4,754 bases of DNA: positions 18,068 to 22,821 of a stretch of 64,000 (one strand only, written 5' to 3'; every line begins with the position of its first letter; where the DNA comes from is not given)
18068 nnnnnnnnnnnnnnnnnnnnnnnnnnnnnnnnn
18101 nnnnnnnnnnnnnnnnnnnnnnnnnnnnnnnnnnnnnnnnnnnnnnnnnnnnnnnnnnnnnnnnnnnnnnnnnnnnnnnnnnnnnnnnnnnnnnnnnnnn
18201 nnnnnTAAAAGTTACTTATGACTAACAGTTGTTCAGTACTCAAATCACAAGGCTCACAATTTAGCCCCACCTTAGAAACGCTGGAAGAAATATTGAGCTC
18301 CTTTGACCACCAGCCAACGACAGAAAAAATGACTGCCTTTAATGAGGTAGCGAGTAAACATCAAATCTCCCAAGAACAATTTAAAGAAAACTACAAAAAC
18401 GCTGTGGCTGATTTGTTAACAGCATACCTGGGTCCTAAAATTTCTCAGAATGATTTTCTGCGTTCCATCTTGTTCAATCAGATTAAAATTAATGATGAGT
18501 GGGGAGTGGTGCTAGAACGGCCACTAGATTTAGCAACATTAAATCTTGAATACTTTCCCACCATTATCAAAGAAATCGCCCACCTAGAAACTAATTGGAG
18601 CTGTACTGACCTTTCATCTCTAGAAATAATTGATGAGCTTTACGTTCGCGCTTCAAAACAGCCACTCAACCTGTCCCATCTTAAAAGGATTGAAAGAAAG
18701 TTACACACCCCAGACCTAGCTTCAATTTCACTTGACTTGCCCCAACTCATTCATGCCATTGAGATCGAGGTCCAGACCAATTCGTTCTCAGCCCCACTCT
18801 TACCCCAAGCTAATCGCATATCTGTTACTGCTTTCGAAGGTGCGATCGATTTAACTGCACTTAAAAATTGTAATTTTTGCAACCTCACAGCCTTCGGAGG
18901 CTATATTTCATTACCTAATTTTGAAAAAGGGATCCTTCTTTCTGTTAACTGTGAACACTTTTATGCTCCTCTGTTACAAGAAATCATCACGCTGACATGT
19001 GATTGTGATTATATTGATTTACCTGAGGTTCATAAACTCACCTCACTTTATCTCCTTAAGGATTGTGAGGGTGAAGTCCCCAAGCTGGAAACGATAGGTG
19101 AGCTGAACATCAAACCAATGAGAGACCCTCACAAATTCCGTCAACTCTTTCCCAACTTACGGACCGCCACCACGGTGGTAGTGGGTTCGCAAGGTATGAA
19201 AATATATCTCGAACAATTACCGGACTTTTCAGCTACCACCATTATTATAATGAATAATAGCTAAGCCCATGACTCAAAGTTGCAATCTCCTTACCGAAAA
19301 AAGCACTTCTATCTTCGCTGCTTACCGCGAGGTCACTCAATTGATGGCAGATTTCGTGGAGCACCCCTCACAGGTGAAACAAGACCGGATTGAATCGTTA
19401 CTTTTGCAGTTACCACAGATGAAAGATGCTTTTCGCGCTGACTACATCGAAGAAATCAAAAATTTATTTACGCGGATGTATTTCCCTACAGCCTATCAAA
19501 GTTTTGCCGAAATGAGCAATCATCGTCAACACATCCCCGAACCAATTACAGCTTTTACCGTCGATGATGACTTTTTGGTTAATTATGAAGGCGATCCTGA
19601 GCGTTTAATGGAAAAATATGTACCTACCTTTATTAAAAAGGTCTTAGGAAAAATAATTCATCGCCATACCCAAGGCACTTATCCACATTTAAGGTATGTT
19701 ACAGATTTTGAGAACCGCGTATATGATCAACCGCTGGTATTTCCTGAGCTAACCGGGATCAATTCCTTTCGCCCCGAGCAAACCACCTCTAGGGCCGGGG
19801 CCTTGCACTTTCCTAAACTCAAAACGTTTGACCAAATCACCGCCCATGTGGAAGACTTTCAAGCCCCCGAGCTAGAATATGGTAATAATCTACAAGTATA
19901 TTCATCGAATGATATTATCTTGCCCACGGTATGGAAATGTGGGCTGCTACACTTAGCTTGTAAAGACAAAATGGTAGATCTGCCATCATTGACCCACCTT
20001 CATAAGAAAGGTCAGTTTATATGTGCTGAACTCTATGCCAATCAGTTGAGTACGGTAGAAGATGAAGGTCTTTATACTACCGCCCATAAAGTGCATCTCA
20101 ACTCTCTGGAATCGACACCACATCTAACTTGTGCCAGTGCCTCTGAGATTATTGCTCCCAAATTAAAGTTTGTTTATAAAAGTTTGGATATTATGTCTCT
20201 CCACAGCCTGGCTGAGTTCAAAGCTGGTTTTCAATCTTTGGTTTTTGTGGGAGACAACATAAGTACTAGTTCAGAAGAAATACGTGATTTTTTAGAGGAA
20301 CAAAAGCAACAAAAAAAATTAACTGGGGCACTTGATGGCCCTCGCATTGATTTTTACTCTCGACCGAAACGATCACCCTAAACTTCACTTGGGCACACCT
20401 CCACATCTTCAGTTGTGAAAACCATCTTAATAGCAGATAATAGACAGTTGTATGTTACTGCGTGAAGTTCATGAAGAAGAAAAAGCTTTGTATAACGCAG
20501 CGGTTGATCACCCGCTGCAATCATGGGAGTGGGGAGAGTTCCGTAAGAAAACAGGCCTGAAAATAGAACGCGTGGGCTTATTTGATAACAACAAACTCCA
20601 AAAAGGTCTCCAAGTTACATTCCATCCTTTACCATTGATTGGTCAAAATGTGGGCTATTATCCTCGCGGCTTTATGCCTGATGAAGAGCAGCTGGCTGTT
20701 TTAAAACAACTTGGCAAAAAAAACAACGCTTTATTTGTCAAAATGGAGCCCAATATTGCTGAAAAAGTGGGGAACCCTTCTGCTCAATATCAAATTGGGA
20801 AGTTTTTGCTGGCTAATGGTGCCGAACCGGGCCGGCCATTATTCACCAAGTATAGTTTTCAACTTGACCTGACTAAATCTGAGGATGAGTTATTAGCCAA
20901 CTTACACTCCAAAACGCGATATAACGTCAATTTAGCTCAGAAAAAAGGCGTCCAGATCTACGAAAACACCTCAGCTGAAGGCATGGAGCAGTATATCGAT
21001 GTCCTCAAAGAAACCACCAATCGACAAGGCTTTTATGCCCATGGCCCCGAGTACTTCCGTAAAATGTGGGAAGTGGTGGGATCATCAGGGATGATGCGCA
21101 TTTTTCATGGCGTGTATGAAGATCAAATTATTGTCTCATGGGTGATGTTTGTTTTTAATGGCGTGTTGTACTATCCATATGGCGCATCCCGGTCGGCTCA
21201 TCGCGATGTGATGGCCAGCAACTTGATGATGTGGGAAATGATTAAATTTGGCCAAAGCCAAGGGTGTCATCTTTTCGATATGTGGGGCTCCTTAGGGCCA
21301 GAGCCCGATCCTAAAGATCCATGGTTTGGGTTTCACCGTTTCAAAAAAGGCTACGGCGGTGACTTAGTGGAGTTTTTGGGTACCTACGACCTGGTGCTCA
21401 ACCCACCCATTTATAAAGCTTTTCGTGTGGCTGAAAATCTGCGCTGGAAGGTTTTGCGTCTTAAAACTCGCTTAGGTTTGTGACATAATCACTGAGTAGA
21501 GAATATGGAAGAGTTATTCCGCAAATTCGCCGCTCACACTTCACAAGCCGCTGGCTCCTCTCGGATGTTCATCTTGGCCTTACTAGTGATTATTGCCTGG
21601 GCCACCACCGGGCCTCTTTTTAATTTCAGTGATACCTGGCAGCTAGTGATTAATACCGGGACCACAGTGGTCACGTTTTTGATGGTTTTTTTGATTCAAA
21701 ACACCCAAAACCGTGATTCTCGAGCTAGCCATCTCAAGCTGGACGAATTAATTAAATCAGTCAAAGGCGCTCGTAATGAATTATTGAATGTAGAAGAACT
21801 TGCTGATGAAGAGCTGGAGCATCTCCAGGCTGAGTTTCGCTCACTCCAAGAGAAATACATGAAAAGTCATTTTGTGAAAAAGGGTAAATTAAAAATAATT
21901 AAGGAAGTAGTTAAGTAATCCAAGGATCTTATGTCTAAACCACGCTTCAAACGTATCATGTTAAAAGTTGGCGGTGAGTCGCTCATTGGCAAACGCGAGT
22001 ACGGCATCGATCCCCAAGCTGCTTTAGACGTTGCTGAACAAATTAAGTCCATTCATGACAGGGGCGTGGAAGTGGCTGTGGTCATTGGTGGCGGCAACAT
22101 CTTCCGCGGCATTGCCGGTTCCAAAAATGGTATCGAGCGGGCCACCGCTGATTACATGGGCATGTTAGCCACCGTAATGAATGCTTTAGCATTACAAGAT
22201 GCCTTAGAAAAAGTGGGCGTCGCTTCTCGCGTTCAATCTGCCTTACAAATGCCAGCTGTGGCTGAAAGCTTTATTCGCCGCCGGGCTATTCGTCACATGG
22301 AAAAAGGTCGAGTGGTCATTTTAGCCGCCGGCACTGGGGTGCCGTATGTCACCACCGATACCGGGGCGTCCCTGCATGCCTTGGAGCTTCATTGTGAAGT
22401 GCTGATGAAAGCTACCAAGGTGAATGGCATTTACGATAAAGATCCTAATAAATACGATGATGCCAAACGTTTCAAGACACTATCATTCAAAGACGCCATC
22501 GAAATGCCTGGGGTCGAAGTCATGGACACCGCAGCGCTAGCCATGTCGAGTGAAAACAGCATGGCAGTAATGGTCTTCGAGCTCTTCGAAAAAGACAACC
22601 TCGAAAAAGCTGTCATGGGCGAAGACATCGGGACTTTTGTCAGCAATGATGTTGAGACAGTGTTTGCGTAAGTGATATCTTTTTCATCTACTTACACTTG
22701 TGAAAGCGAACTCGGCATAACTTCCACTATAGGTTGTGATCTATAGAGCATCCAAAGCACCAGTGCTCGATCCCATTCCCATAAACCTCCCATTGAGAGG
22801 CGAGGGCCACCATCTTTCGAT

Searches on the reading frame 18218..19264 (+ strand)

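Call 6: search_protein_families(library=pfam, proteins=[window:18218-19264:+], max_evalue=1)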
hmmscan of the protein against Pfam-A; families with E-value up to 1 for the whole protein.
window:18218-19264:+ (348 aa): 2 families
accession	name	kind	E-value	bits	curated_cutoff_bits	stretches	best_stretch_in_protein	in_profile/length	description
PF14410.12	GH-E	-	0.2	12.7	25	1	28-61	18-50/68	HNH/ENDO VII superfamily nuclease with conserved GHE residues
PF10495.14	PACT_coil_coil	-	0.27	12.1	25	1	289-330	33-73/77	Pericentrin-AKAP-450 domain of centrosomal targeting protein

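Call 12: search_protein_families(library=ncbifam, proteins=[window:18218-19264:+], max_evalue=1)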
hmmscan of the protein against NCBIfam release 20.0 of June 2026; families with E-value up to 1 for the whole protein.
window:18218-19264:+ (348 aa): 1 family
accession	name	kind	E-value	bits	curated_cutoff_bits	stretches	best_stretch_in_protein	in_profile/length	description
NF002140.0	PRK00977.1-4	equivalog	0.13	12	71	0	231-247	36-52/81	exodeoxyribonuclease VII small subunit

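Call 79: search_protein_families(library=phrogs, proteins=[window:18218-19264:+], max_evalue=0.1)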
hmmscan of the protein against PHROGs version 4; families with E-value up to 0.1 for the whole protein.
window:18218-19264:+ (348 aa): 0 families

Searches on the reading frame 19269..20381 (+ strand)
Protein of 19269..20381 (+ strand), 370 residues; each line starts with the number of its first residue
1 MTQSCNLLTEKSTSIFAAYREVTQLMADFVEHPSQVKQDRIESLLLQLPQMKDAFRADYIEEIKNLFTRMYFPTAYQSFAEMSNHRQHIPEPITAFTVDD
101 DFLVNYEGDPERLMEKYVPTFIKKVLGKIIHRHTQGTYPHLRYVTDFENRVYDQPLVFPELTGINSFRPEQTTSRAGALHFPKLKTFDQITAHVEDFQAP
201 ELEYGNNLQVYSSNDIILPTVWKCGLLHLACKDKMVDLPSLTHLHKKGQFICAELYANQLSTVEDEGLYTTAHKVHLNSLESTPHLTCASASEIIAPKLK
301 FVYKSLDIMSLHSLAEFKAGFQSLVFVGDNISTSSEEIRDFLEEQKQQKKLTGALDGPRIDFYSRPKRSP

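Call 6: search_protein_families(library=pfam, proteins=[window:19269-20381:+], max_evalue=1)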
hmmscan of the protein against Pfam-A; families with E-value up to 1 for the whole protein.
window:19269-20381:+ (370 aa): 1 family
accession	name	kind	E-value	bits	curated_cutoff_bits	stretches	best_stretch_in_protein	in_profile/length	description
PF04876.17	Tenui_NCP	-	0.17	11.9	27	1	27-79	117-166/173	Tenuivirus major non-capsid protein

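Call 12: search_protein_families(library=ncbifam, proteins=[window:19269-20381:+], max_evalue=1)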
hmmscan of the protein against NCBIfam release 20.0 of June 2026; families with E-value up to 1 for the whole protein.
window:19269-20381:+ (370 aa): 0 families

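Call 79: search_protein_families(library=phrogs, proteins=[window:19269-20381:+], max_evalue=0.1)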
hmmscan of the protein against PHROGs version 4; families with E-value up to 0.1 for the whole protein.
window:19269-20381:+ (370 aa): 0 families

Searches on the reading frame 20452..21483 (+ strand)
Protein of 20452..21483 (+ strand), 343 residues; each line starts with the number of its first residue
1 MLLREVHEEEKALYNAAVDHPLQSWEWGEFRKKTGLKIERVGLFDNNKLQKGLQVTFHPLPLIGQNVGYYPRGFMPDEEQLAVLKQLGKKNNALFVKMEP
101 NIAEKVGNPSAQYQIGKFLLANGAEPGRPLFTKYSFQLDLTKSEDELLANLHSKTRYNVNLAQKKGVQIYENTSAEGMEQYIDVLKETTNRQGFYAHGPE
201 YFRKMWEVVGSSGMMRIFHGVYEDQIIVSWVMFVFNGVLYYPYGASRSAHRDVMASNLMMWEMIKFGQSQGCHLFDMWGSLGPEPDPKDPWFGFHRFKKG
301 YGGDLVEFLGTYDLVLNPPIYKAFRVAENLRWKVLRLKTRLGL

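Call 66: search_protein_families(library=pfam, proteins=[window:20452-21483:+], max_evalue=0.001)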
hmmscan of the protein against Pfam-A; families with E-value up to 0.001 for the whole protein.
window:20452-21483:+ (343 aa): 2 families
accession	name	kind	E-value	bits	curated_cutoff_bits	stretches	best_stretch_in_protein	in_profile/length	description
PF02388.22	FemAB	-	3.9e-36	125.2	24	3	224-328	304-405/406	FemAB family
PF13480.13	Acetyltransf_6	-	4e-13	50.2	22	1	154-279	2-136/143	Acetyltransferase (GNAT) domain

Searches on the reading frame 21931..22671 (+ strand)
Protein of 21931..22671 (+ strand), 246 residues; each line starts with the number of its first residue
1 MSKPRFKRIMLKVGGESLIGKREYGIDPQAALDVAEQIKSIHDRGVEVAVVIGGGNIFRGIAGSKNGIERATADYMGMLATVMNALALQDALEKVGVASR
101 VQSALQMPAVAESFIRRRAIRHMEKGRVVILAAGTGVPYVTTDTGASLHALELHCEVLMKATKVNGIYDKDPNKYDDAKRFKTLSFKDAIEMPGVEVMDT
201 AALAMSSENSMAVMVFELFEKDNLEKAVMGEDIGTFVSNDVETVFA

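Call 66: search_protein_families(library=pfam, proteins=[window:21931-22671:+], max_evalue=0.001)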
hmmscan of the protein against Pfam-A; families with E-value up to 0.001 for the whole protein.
window:21931-22671:+ (246 aa): 1 family
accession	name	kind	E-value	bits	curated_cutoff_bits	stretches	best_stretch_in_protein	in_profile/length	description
PF00696.33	AA_kinase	-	1.5e-32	113.6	24.9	1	7-216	1-233/234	Amino acid kinase family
